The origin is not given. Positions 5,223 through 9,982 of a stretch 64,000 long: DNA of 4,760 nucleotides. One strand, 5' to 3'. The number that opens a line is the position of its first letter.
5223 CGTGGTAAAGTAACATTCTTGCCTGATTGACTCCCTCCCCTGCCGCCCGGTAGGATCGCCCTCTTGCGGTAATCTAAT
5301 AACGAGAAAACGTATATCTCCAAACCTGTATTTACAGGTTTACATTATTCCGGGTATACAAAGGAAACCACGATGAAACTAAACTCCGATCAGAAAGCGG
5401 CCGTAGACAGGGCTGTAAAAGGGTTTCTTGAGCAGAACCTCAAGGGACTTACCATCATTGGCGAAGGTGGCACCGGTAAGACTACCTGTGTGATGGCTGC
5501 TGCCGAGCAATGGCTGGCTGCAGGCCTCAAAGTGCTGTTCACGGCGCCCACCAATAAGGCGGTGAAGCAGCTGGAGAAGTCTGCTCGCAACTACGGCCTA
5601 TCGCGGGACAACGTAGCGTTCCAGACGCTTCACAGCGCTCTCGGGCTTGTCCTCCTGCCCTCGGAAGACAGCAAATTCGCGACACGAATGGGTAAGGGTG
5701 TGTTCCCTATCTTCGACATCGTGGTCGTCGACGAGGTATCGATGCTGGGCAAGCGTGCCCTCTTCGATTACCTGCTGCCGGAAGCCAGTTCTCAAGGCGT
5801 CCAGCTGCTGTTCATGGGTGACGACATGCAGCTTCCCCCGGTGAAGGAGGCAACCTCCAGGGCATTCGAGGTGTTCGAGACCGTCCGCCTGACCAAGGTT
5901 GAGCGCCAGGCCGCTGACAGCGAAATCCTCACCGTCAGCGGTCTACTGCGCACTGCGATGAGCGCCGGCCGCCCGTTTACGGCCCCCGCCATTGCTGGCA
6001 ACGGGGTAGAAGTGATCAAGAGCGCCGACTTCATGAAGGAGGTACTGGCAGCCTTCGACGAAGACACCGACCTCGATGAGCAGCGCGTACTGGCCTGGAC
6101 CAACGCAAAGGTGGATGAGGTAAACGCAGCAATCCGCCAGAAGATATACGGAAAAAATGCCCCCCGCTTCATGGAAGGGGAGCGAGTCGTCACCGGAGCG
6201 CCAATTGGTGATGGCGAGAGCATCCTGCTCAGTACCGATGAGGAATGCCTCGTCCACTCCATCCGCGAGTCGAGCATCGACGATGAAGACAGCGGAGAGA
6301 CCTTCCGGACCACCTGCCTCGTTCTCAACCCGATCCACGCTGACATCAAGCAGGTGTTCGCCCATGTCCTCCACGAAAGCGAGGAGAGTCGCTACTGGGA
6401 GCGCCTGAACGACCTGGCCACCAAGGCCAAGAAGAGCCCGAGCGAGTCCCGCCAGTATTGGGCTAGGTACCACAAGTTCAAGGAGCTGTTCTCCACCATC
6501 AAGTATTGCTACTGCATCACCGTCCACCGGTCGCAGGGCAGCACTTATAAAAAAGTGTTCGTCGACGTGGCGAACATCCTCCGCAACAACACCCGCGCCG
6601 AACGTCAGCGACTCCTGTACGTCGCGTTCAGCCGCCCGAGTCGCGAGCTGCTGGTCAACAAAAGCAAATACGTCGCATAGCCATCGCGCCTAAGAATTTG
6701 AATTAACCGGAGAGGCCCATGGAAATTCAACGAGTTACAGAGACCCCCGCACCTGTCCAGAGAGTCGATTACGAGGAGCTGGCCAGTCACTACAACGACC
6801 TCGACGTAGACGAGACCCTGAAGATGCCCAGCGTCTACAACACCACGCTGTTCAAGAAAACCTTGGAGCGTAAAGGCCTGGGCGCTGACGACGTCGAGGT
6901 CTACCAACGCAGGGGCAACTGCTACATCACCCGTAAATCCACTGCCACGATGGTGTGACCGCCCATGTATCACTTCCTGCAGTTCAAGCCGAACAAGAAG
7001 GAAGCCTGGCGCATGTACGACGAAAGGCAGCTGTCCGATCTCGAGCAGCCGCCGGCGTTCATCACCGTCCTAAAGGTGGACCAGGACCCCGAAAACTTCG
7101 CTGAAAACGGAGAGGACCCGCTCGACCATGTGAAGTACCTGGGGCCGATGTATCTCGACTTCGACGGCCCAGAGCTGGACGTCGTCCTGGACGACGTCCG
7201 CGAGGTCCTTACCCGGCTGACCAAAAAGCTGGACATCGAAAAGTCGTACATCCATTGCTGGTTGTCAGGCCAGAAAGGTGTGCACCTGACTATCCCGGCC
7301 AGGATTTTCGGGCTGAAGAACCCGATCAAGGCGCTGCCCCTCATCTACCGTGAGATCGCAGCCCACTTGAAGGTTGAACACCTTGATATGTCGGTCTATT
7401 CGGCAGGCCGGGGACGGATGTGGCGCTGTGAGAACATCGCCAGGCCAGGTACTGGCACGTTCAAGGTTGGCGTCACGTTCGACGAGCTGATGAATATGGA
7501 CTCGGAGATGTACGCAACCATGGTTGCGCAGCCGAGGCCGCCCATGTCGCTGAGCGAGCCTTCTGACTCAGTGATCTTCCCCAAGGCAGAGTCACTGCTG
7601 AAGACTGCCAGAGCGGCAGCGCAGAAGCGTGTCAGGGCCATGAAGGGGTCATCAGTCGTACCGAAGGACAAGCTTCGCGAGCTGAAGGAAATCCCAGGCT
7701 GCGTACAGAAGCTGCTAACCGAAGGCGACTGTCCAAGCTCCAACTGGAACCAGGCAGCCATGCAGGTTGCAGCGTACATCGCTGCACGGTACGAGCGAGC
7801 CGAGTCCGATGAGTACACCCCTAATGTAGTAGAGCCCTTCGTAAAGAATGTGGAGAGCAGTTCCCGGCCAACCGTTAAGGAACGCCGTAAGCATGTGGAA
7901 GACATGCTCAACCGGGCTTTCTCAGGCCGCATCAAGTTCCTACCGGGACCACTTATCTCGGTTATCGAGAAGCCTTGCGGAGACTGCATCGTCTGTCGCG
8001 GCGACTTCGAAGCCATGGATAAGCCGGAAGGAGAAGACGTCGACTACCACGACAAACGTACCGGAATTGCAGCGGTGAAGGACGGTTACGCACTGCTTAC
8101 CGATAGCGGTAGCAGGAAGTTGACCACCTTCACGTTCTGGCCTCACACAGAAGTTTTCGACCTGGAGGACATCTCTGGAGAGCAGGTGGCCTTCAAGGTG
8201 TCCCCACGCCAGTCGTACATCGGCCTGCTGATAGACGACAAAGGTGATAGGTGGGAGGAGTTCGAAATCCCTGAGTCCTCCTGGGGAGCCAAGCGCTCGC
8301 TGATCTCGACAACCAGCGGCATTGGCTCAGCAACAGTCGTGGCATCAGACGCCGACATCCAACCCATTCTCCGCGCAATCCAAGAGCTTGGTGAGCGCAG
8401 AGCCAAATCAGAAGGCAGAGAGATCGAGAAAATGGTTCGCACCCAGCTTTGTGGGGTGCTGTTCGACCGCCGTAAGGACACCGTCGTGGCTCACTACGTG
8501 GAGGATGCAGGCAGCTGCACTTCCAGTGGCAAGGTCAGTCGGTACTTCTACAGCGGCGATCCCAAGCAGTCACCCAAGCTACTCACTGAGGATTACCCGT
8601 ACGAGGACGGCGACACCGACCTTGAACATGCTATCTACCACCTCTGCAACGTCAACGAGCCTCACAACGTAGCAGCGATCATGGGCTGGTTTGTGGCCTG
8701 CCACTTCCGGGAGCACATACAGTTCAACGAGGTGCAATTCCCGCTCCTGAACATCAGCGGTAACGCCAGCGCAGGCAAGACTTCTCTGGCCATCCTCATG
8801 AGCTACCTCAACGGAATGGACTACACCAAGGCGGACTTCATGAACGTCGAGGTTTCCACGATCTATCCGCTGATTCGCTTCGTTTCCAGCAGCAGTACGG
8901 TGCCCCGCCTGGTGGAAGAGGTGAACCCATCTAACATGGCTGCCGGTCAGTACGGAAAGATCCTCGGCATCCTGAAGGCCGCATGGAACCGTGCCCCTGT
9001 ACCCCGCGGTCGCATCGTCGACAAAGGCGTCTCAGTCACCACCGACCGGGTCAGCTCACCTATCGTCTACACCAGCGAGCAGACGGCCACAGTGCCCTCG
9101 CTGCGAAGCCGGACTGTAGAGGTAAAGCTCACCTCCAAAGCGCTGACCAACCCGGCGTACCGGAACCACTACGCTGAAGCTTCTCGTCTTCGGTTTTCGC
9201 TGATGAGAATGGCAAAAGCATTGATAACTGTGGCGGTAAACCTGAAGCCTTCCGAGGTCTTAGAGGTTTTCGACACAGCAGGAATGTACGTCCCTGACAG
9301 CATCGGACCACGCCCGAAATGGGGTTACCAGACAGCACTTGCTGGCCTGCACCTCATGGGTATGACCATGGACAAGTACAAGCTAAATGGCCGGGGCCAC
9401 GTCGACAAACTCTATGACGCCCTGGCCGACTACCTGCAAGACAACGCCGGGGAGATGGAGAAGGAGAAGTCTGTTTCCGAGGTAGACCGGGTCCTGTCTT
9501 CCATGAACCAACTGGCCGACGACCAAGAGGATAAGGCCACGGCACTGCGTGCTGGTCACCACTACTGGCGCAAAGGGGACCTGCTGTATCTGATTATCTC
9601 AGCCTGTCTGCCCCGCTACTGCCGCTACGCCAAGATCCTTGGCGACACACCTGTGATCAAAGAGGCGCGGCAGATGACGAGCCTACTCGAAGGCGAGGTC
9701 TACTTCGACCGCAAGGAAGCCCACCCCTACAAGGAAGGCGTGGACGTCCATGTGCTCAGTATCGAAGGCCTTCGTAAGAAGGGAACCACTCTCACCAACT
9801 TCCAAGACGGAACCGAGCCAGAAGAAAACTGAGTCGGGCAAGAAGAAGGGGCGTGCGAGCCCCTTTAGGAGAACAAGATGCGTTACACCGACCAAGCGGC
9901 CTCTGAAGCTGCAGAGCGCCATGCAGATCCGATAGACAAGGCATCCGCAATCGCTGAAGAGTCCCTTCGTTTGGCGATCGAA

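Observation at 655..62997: Genome-wide 12-bp palindromic motif CTGTA(W)(W)TACAG at about 20 gene junctions: a candidate single-regulator regulon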

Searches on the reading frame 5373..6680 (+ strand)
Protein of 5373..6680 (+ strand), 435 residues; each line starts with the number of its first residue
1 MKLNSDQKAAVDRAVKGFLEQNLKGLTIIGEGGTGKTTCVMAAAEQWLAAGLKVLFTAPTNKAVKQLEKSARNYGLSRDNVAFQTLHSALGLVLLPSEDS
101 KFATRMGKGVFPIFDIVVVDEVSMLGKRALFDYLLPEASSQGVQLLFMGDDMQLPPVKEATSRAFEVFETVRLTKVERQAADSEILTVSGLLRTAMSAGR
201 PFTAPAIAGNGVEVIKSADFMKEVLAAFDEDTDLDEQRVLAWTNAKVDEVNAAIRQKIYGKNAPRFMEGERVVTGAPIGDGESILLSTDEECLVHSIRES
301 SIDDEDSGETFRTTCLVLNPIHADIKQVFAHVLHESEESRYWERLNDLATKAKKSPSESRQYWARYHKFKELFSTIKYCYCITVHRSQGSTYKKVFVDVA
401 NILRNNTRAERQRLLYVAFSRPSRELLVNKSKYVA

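Call 10: search_protein_families(library=phrogs, proteins=[window:5373-6680:+], max_evalue=0.001)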
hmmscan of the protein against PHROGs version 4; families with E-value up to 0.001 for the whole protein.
window:5373-6680:+ (435 aa): 9 families
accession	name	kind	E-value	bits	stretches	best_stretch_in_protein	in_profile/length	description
phrog_325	-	DNA, RNA and nucleotide metabolism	7.2e-96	323.5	1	1-429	469-867/986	Dda-like helicase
phrog_4412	-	DNA, RNA and nucleotide metabolism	7.4e-29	101.6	2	2-194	330-503/743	exonuclease V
phrog_1967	-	DNA, RNA and nucleotide metabolism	6.9e-12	45.7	2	1-100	151-242/776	DNA helicase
phrog_25411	-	unknown function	8.2e-11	42.3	1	27-66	233-273/627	-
phrog_25471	-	unknown function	1.8e-07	32.3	1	1-155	1-161/162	-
phrog_16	-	DNA, RNA and nucleotide metabolism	1.3e-05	24.6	1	1-128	271-391/986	DNA helicase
phrog_62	-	DNA, RNA and nucleotide metabolism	0.00029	19.4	1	1-74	695-762/1881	DNA helicase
phrog_50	-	DNA, RNA and nucleotide metabolism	0.00031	20.9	1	8-57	350-403/570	DnaC-like helicase loader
phrog_170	-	other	0.00078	19.9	0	2-61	75-130/323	PhoH-like phosphate starvation-inducible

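Call 11: search_protein_families(library=pfam, proteins=[window:5373-6680:+], max_evalue=0.01)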
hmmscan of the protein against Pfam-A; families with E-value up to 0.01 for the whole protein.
window:5373-6680:+ (435 aa): 13 families
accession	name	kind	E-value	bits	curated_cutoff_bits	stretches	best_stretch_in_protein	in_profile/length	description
PF13604.12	AAA_30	-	1.2e-23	84.3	27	1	3-194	2-170/191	AAA domain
PF13245.12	AAA_19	-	1.1e-16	61.6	25.1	1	24-157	12-132/134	AAA domain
PF13538.12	UvrD_C_2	-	1.8e-10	41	27.4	1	378-427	1-50/52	UvrD-like helicase C-terminal domain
PF13086.12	AAA_11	-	7e-08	33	27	1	2-67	1-68/257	AAA domain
PF04851.21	ResIII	-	1.8e-07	31.6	22.5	1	1-78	2-80/164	Type III restriction enzyme, res subunit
PF05970.20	PIF1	-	4.9e-07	30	25.9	1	2-169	1-167/223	PIF1-like helicase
PF01443.25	Viral_helicase1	-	8.5e-07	29.5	21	1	369-427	168-225/228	Viral superfamily 1 RNA helicase core domain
PF25199.1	nSTAND_NTPase5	-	2.6e-05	24.5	34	1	20-65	38-84/145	Novel STAND NTPase 5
PF00270.35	DEAD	-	3e-05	24.3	26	1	6-77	3-71/167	DEAD/DEAH box helicase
PF05127.21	NAT10_TcmA_helicase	-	0.0001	22.7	22.7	1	28-130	2-106/176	RNA cytidine acetyltransferase NAT10/TcmA, helicase domain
PF13401.12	AAA_22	-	0.0002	22.1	27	1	26-151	8-124/130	AAA domain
PF01695.23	IstB_IS21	-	0.0041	17.1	24.1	1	14-73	84-141/238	IstB-like ATP binding protein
PF20720.3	nSTAND3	-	0.0042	17.2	27.2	0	18-67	13-61/155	Novel STAND NTPase 3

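Call 28: find_related_loci(query=window:5373-6680:+, collection=viral_contigs, flank=7000)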
Query window:5373-6680:+ (435 aa) in viral_contigs; peptide patterns used: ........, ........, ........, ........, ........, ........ (x = any residue, [..] = any of these).
14 stretches matched a pattern; 7 encode a relative of the query (tblastn E <= 1e-3); 7 distinct loci.
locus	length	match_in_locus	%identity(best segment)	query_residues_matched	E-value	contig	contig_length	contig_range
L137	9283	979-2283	74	1-435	0e+0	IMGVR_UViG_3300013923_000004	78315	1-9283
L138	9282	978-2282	74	1-435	0e+0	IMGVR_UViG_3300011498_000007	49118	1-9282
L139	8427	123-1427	74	1-435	0e+0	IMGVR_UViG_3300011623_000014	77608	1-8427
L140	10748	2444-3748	72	1-435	0e+0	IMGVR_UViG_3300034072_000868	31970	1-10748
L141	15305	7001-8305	72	1-435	0e+0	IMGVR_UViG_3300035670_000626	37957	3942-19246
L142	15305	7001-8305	70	1-435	0e+0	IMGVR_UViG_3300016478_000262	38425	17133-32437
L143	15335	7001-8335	45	1-435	8e-125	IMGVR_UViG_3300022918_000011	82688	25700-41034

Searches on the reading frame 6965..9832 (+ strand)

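Call 21: search_protein_families(library=phrogs, proteins=[window:6965-9832:+], max_evalue=0.0001)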
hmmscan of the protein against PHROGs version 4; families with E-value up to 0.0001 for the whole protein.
window:6965-9832:+ (955 aa): 3 families
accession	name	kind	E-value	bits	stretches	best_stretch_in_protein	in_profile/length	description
phrog_16345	-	DNA, RNA and nucleotide metabolism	1.7e-66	225.9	1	53-725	59-721/972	primase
phrog_18685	-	unknown function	6.6e-17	61.7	1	53-300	62-312/1028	-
phrog_26824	-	unknown function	3.4e-06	26.4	1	589-894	493-788/868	-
